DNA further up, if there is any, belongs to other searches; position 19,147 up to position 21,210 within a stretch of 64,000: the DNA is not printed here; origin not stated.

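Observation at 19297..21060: Compact 587-aa alanyl-tRNA synthetase lacking the C-Ala domain, co-arranged with a dNMP-kinase-like gene and a NUDIX gene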

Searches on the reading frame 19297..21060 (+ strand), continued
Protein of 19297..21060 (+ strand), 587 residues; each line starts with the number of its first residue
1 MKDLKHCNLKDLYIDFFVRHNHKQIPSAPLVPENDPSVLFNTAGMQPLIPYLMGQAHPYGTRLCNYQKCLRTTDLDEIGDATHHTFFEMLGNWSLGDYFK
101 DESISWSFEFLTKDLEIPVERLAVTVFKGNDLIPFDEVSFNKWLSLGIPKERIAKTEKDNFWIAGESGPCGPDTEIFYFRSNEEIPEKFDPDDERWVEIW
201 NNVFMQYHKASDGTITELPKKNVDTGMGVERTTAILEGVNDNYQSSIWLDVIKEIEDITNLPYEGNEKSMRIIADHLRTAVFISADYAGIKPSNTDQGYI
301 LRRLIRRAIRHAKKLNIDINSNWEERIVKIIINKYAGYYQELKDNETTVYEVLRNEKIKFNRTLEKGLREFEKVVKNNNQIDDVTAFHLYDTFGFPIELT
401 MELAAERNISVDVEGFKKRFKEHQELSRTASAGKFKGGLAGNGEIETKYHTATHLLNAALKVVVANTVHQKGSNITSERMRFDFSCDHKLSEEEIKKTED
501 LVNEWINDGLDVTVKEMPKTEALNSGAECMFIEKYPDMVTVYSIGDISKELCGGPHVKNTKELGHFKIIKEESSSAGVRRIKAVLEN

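Call 41: search_protein_families(library=pfam, proteins=[L066:3961-4698:+, L010:4447-6210:+, L019:15294-15542:+, L064:11503-11856:+, L011:16124-17221:+, L018:11831-12571:+, L056:10350-10772:+, L074:8454-8741:+, L010:7057-7692:+, L044:12347-14113:+])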
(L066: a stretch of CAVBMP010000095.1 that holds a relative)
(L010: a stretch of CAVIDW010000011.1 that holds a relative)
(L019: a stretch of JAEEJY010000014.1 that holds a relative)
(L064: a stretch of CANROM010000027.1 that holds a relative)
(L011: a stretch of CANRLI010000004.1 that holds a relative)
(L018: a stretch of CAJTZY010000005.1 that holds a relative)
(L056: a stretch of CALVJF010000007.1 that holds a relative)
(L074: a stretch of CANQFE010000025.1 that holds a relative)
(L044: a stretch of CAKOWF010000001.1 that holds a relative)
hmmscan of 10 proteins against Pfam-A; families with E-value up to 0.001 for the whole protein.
L066:3961-4698:+ (245 aa): 2 families
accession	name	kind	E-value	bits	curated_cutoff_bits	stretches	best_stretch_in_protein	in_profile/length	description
PF13672.11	PP2C_2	-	2.9e-21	76.4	24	1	13-206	9-186/209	Protein phosphatase 2C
PF00481.26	PP2C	-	5.9e-11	43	20.3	1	16-140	15-142/255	Protein phosphatase 2C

L010:4447-6210:+ (587 aa): 5 families
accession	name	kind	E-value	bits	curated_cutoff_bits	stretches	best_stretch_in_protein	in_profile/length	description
PF00069.31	Pkinase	-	1.3e-59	202.2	31.7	1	12-263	1-256/263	Protein kinase domain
PF07714.23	PK_Tyr_Ser-Thr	-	8.1e-43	147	23.1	1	13-259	2-250/258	Protein tyrosine and serine/threonine kinase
PF03793.24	PASTA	-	3.6e-27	94.6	23.2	2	364-427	1-63/64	PASTA domain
PF03109.22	ABC1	-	5.9e-07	29.3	22.9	1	55-164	118-221/244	ABC1 atypical kinase-like domain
PF01636.29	APH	-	0.00051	20.3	23.2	0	60-120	45-101/239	Phosphotransferase enzyme family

L019:15294-15542:+ (82 aa): 1 family
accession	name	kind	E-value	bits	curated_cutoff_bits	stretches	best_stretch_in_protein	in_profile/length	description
PF06135.17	IreB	-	9.2e-28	96.7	25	1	6-82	2-78/78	IreB regulatory phosphoprotein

L064:11503-11856:+ (117 aa): 3 families
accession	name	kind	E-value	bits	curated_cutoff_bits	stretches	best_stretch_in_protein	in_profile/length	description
PF01230.28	HIT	-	6.6e-26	91.3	21.5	1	12-109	1-97/98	HIT domain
PF11969.13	DcpS_C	-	3.2e-23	82.8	24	1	4-106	1-101/114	Scavenger mRNA decapping enzyme C-term binding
PF04677.20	CwfJ_C_1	-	0.00052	20.3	21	1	3-104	12-106/122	Protein similar to CwfJ C-terminus 1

L011:16124-17221:+ (365 aa): 5 families
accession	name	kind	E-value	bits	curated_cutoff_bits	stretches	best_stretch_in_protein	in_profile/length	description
PF04539.22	Sigma70_r3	-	1e-29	102.9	25.3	1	210-286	1-77/78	Sigma-70 region 3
PF04542.20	Sigma70_r2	-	2.5e-25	88.5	24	1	131-201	1-71/71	Sigma-70 region 2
PF04545.22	Sigma70_r4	-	4.7e-20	71.3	24.1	1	300-352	2-50/50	Sigma-70, region 4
PF00140.25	Sigma70_r1_2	-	3.4e-14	52.9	22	1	93-126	1-34/34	Sigma-70 factor, region 1.2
PF03979.19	Sigma70_r1_1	-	5.3e-09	36.3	22.5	1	8-77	4-70/81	Sigma-70 factor, region 1.1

L018:11831-12571:+ (246 aa): 0 families

L056:10350-10772:+ (140 aa): 1 family
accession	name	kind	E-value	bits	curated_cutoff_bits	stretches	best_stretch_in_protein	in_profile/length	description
PF03652.20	RuvX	-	1.2e-39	136.2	29.2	1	1-133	1-133/134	Holliday junction resolvase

L074:8454-8741:+ (95 aa): 1 family
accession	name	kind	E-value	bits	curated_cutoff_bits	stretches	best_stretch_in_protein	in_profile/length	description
PF06949.16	DUF1292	-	4.3e-11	44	24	1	16-87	1-73/75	Protein of unknown function (DUF1292)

L010:7057-7692:+ (211 aa): 1 family
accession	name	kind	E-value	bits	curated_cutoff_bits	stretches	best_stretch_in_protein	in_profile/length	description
PF00834.25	Ribul_P_3_epim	-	4.3e-57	193.2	21.1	1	2-197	1-197/198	Ribulose-phosphate 3 epimerase family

L044:12347-14113:+ (588 aa): 6 families
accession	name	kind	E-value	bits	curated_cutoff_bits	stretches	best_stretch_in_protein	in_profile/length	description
PF08275.17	DNAG_N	-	2.1e-37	128.5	26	1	123-248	2-128/128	DNA primase catalytic core, N-terminal domain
PF01807.25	Zn_ribbon_DnaG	-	1.1e-36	125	24.9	1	7-98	3-94/98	CHC2 zinc finger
PF13155.12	Toprim_2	-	3.7e-23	82.2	22.1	1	258-343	1-88/88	Toprim-like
PF13662.12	Toprim_4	-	1.7e-19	70.3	25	1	255-326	1-79/85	Toprim domain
PF01751.28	Toprim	-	1.9e-12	47.6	23.1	1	256-322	1-81/96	Toprim domain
PF10410.14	DnaB_bind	-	1.9e-06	28.5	20.6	1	361-415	1-55/56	DnaB-helicase binding domain of primase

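Call 47: search_protein_families(library=phrogs, proteins=[window:19297-21060:+], max_evalue=0.00001)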
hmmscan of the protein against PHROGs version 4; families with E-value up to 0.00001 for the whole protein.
window:19297-21060:+ (587 aa): 2 families
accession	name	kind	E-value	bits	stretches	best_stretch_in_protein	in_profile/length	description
phrog_28604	-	unknown function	1.3e-118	398.5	2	7-435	9-459/897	-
phrog_18916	-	unknown function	7.5e-10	38.8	1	447-570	70-200/643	-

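Call 67: find_homologous_proteins(query=A6, max_evalue=1e-30)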
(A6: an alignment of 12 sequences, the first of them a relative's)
Query A6 (12 sequences) (594 aa, profile of the alignment): 8000 proteins with E <= 1e-30 among 8000 candidates; the best 120 are listed.
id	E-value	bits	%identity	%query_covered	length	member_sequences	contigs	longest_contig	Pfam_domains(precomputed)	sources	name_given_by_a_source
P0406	2.0e-266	903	43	99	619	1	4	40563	PF01411.25,PF07973.20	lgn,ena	-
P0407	2.0e-261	887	43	100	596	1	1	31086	PF01411.25,PF07973.20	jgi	-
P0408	3.3e-259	879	43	100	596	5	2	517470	PF01411.25,PF07973.20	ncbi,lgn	ncbi:MAG: alanine--tRNA ligase [Clostridia bacterium]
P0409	6.7e-258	875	43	100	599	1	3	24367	PF01411.25,PF07973.20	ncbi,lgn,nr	ncbi:alanine--tRNA ligase [Patescibacteria group bacterium]|nr:alanine--tRNA ligase [Patescibacteria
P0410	1.4e-256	871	49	99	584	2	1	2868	PF01411.25,PF07973.20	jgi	-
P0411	1.6e-256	871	43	99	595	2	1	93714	PF01411.25,PF07973.20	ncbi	ncbi:MAG: alanine--tRNA ligase [Deltaproteobacteria bacterium]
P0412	7.0e-256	868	45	99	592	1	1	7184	PF01411.25,PF07973.20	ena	-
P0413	1.8e-255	867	49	99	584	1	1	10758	PF01411.25,PF07973.20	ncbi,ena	-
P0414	5.3e-255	866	48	99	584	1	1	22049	PF01411.25,PF07973.20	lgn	-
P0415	5.4e-255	866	45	99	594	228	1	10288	PF01411.25,PF07973.20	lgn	-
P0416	7.0e-255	865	44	99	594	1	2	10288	PF01411.25,PF07973.20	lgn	-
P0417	7.5e-255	865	48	99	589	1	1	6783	PF01411.25,PF07973.20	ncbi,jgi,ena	-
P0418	9.3e-255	865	45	99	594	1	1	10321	PF01411.25,PF07973.20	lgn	-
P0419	1.2e-254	864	43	99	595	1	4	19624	PF01411.25,PF07973.20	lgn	-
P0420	3.9e-254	863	49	99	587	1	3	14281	PF01411.25,PF07973.20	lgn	-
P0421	4.7e-254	862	51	99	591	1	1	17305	PF01411.25,PF07973.20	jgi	jgi:alanyl-tRNA synthetase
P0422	8.1e-254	862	43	100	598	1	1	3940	PF01411.25,PF07973.20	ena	-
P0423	8.1e-254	862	51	99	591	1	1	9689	PF01411.25,PF07973.20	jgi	jgi:alanyl-tRNA synthetase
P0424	9.6e-254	861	42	99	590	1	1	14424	PF01411.25,PF07973.20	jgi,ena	-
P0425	9.8e-254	861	49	97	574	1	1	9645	PF01411.25,PF07973.20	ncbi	-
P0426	1.2e-253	861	43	99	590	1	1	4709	PF01411.25,PF07973.20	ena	-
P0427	2.7e-253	860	49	99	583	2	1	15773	PF01411.25,PF07973.20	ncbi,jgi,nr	ncbi:MAG: alanine--tRNA ligase [Candidatus Nealsonbacteria bacterium]|nr:MAG: alanine--tRNA ligase [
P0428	3.1e-253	860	49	99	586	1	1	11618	PF01411.25,PF07973.20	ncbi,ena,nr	ncbi:alanine--tRNA ligase [Patescibacteria group bacterium]|nr:alanine--tRNA ligase [Patescibacteria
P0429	3.3e-253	860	44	99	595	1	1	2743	PF01411.25,PF07973.20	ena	-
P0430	6.1e-253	859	42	99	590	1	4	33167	PF01411.25,PF07973.20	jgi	jgi:alanyl-tRNA synthetase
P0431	6.2e-253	859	42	99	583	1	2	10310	PF01411.25,PF07973.20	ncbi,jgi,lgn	jgi:alanyl-tRNA synthetase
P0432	6.7e-253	859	42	99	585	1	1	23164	PF01411.25,PF07973.20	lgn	-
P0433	7.3e-253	858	43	99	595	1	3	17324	PF01411.25,PF07973.20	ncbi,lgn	-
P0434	7.5e-253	858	49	99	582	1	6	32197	PF01411.25,PF07973.20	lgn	-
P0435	8.2e-253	858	43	99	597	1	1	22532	PF01411.25,PF07973.20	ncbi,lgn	-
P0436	9.3e-253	858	41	99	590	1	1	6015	PF01411.25,PF07973.20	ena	-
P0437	9.5e-253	858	45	99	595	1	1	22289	PF01411.25,PF07973.20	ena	-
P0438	1.2e-252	858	44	99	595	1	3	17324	PF01411.25,PF07973.20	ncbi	-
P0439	1.6e-252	857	49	99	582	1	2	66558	PF01411.25,PF07973.20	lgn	-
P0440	2.0e-252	857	44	99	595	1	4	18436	PF01411.25,PF07973.20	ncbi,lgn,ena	-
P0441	3.3e-252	856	44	99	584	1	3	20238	PF01411.25,PF07973.20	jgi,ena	-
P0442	3.8e-252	856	45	99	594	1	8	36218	PF01411.25,PF07973.20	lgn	-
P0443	4.3e-252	856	41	100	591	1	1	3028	PF01411.25,PF07973.20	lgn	-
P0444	4.4e-252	856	44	99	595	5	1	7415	PF01411.25,PF07973.20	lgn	-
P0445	6.1e-252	855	43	99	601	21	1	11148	PF01411.25,PF07973.20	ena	-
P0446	6.1e-252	855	43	99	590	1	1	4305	PF01411.25,PF07973.20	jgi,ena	-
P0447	6.6e-252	855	43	99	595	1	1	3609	PF01411.25,PF07973.20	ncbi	-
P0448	7.7e-252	855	45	99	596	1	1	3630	PF01411.25,PF07973.20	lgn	-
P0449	7.9e-252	855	45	99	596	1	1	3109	PF01411.25,PF07973.20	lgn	-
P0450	8.0e-252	855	43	99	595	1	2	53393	PF01411.25,PF07973.20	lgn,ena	-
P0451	9.1e-252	855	49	99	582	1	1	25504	PF01411.25,PF07973.20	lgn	-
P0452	1.1e-251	855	45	99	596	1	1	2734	PF01411.25,PF07973.20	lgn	-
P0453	1.2e-251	854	43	99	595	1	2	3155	PF01411.25,PF07973.20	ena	-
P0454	1.3e-251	854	51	99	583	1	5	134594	PF01411.25,PF07973.20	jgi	-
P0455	1.6e-251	854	42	99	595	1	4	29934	PF01411.25,PF07973.20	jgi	-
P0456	1.6e-251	854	43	99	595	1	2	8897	PF01411.25,PF07973.20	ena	-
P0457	1.7e-251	854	49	99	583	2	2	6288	PF01411.25,PF07973.20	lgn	-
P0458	2.8e-251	853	46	99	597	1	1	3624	PF01411.25,PF07973.20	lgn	-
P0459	3.2e-251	853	49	99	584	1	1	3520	PF01411.25,PF07973.20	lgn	-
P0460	3.2e-251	853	49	99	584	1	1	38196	PF01411.25,PF07973.20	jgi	-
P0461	3.6e-251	853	50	99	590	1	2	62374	PF01411.25,PF07973.20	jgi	jgi:alanyl-tRNA synthetase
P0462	3.8e-251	853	50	99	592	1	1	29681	PF01411.25,PF07973.20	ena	-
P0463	3.9e-251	853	49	99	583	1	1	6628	PF01411.25,PF07973.20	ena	-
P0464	4.2e-251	853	43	99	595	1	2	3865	PF01411.25,PF07973.20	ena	-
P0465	4.2e-251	853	49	99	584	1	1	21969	PF01411.25,PF07973.20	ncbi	-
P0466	4.9e-251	852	44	99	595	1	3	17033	PF01411.25,PF07973.20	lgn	-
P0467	6.0e-251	852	42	99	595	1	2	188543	PF01411.25,PF07973.20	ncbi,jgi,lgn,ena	ncbi:MAG TPA: alanine--tRNA ligase [Patescibacteria group bacterium]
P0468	6.7e-251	852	43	99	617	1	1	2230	PF01411.25,PF07973.20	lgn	-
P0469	7.6e-251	852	43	99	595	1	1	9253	PF01411.25,PF07973.20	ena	-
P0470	8.4e-251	852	42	99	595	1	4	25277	PF01411.25,PF07973.20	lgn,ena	-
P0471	8.6e-251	852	43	99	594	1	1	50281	PF01411.25,PF07973.20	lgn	-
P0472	9.0e-251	852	43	99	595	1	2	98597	PF01411.25,PF07973.20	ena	-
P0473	9.1e-251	852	50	99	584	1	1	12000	PF01411.25,PF07973.20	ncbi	-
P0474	1.0e-250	851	43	99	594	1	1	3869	PF01411.25,PF07973.20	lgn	-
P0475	1.2e-250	851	43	99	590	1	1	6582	PF01411.25,PF07973.20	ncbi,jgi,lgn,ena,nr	ncbi:MAG: alanine--tRNA ligase [Methanomassiliicoccaceae archaeon]|nr:alanine--tRNA ligase [Methanom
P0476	1.4e-250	851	43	99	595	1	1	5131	PF01411.25,PF07973.20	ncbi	-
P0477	1.6e-250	851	43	99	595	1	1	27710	PF01411.25,PF07973.20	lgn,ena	-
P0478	1.7e-250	851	42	99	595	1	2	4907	PF01411.25,PF07973.20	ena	-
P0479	1.8e-250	851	50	99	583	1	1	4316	PF01411.25,PF07973.20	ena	-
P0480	1.9e-250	851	43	99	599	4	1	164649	PF01411.25,PF07973.20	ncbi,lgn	ncbi:MAG: alanine--tRNA ligase [Eubacteriales bacterium]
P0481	1.9e-250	850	41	99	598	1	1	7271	PF01411.25,PF07973.20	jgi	-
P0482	2.2e-250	850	42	99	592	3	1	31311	PF01411.25,PF07973.20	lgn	-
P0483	2.3e-250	850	43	99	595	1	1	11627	PF01411.25,PF07973.20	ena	-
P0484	2.5e-250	850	43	99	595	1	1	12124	PF01411.25,PF07973.20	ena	-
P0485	2.5e-250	850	51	98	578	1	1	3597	PF01411.25,PF07973.20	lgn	-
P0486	3.0e-250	850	42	99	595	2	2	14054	PF01411.25,PF07973.20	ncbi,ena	-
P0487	3.0e-250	850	43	99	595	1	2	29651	PF01411.25,PF07973.20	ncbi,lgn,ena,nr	ncbi:MAG: alanine--tRNA ligase [Clostridia bacterium]|nr:alanine--tRNA ligase [Clostridia bacterium]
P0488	3.3e-250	850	43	99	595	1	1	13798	PF01411.25,PF07973.20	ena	-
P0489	3.3e-250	850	49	100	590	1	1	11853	PF01411.25,PF07973.20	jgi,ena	-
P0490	3.3e-250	850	43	99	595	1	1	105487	PF01411.25,PF07973.20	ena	-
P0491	3.8e-250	850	43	99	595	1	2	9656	PF01411.25,PF07973.20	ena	-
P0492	3.8e-250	850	43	99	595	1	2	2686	PF01411.25,PF07973.20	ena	-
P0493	3.9e-250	850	43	99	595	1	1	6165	PF01411.25,PF07973.20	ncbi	-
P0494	3.9e-250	849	43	99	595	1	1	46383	PF01411.25,PF07973.20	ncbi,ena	-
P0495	4.1e-250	849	43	99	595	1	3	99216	PF01411.25,PF07973.20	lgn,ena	-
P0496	4.1e-250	849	43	99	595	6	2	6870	PF01411.25,PF07973.20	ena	-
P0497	4.1e-250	849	43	99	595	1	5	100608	PF01411.25,PF07973.20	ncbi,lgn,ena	-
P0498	4.3e-250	849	51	99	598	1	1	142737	PF01411.25,PF07973.20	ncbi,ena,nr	ncbi:alanine--tRNA ligase [bacterium]|nr:alanine--tRNA ligase [bacterium]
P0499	4.5e-250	849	43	99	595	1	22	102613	PF01411.25,PF07973.20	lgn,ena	-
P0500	4.6e-250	849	43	99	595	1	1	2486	PF01411.25,PF07973.20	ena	-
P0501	4.7e-250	849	43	99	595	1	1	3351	PF01411.25,PF07973.20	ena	-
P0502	4.8e-250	849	42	99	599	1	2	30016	PF01411.25,PF07973.20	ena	-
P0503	5.4e-250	849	44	99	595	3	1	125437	PF01411.25,PF07973.20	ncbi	-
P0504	5.6e-250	849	43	99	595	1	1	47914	PF01411.25,PF07973.20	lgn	-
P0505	6.3e-250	849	42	99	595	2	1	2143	PF01411.25,PF07973.20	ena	-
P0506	6.9e-250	849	42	99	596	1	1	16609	PF01411.25,PF07973.20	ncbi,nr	ncbi:MAG: alanine--tRNA ligase [Clostridia bacterium]|nr:alanine--tRNA ligase [Clostridia bacterium]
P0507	7.2e-250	849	50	99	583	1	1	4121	PF01411.25,PF07973.20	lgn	-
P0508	7.5e-250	849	43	99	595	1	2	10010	PF01411.25,PF07973.20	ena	-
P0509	9.1e-250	848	41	99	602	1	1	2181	PF01411.25,PF07973.20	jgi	-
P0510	9.3e-250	848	43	99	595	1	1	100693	PF01411.25,PF07973.20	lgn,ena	-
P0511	1.0e-249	848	50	99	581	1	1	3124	PF01411.25,PF07973.20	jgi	-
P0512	1.0e-249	848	43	99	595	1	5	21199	PF01411.25,PF07973.20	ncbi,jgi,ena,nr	ncbi:MAG: alanine--tRNA ligase [Clostridiales bacterium]|nr:alanine--tRNA ligase [Clostridiales bact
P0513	1.2e-249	848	43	99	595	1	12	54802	PF01411.25,PF07973.20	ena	-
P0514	1.2e-249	848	43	99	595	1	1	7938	PF01411.25,PF07973.20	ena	-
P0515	1.2e-249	848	43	99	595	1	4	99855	PF01411.25,PF07973.20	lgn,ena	-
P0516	1.2e-249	848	41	99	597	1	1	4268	PF01411.25,PF07973.20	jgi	-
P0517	1.3e-249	848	43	99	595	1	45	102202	PF01411.25,PF07973.20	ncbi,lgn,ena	-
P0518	1.4e-249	848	42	99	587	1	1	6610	PF01411.25,PF07973.20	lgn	-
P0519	1.4e-249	848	43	99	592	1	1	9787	PF01411.25,PF07973.20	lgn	-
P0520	1.4e-249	848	43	99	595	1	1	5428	PF01411.25,PF07973.20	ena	-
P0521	1.5e-249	848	43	99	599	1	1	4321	PF01411.25,PF07973.20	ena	-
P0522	1.5e-249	848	43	99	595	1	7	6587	PF01411.25,PF07973.20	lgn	-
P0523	1.6e-249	847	42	99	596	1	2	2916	PF01411.25,PF07973.20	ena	-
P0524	1.7e-249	847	41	99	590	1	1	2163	PF01411.25,PF07973.20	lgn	-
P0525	1.7e-249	847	43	99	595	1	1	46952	PF01411.25,PF07973.20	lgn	-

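Call 72: predict_structure(alignment_id=A4)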
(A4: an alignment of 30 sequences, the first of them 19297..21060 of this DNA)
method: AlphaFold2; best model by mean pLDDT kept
length: 587 residues; sequences in the alignment: 30
mean_pLDDT: 67.9   pTM: 0.47
mean pLDDT of the five models: 67.9, 65.6, 65.6, 64.7, 63.9
residues with pLDDT >= 90: 75; 70-90: 245; 50-70: 140; < 50: 127
segments of 3 or more residues with pLDDT < 50: 1-3, 5-7, 23-97, 159-170, 221-229, 289-297, 427-441
pLDDT, mean of each block of 10 residues (from residue 1): 50 60 37 28 31 30 28 30 33 48 78 84 87 82 93 76 40 75 88 78 62 62 46 55 69 93 87 75 60 48 74 82 91 68 79 82 71 74 80 66 78 82 53 32 72 89 81 60 72 92 96 85 74 62 87 80 90 64 83
secondary structure, 60 per line:
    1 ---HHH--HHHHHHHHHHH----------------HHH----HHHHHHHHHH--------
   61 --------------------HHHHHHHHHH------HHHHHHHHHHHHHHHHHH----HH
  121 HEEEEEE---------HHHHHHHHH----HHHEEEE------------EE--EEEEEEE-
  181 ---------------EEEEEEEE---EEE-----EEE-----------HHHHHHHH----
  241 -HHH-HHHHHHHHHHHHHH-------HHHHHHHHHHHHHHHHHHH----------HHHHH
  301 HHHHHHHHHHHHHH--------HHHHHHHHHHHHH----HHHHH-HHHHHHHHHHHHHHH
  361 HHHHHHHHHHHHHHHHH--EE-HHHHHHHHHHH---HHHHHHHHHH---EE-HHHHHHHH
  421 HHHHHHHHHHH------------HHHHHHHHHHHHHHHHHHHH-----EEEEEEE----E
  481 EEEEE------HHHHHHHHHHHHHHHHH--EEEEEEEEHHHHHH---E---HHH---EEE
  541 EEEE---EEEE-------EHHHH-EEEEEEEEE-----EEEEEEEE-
elements in order: H9-19 H43-52 H81-90 H97-114 E122-127 H137-145 E153-156 E173-179 E196-203 E207-209 E215-217 H229-236 H246-259 H267-285 H296-314 H323-335 H340-344 H346-377 H383-393 H397-406 H413-431 H444-463 E469-475 E480-485 H492-508 E511-518 H519-524 E538-544 E548-551 H560-563 E565-573 E579-586

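Call 75: find_encoding_contigs(protein=P0408, flank=6000, max_places=2)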
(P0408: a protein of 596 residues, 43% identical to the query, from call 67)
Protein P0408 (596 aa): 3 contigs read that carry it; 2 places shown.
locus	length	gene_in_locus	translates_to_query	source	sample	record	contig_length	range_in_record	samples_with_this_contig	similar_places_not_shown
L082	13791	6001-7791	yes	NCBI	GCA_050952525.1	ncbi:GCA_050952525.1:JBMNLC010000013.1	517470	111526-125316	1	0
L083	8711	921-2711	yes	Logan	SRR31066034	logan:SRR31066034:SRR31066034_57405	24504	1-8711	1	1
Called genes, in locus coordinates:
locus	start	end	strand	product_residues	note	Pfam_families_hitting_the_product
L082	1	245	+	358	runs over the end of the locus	PF00180:Iso_dh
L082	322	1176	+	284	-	PF01551:Peptidase_M23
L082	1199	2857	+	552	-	PF00920:ILVD_EDD_N, PF24877:ILV_EDD_C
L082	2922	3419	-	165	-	PF02870:Methyltransf_1N, PF01035:DNA_binding_1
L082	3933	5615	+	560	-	PF02776:TPP_enzyme_N, PF00205:TPP_enzyme_M, PF02775:TPP_enzyme_C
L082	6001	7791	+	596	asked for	PF01411:tRNA-synt_2c, PF07973:tRNA_SAD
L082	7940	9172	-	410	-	PF01306:LacY_symp (weak), PF07690:MFS_1, PF13347:MFS_2, PF12832:MFS_1_like, PF07690:MFS_1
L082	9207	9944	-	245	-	PF03009:GDPD, PF13653:GDPD_2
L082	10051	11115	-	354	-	PF03033:Glyco_transf_28, PF04101:Glyco_tran_28_C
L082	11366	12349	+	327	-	PF01936:NYN, PF12872:OST-HTH (faint)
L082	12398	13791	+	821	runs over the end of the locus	PF01074:Glyco_hydro_38N, PF09261:Alpha-mann_mid, PF07748:Glyco_hydro_38C, PF17677:Glyco_hydro38C2 (weak)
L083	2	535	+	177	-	?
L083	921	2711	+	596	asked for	PF01411:tRNA-synt_2c, PF07973:tRNA_SAD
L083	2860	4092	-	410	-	PF01306:LacY_symp (weak), PF07690:MFS_1, PF13347:MFS_2, PF12832:MFS_1_like, PF07690:MFS_1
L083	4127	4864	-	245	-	PF03009:GDPD, PF13653:GDPD_2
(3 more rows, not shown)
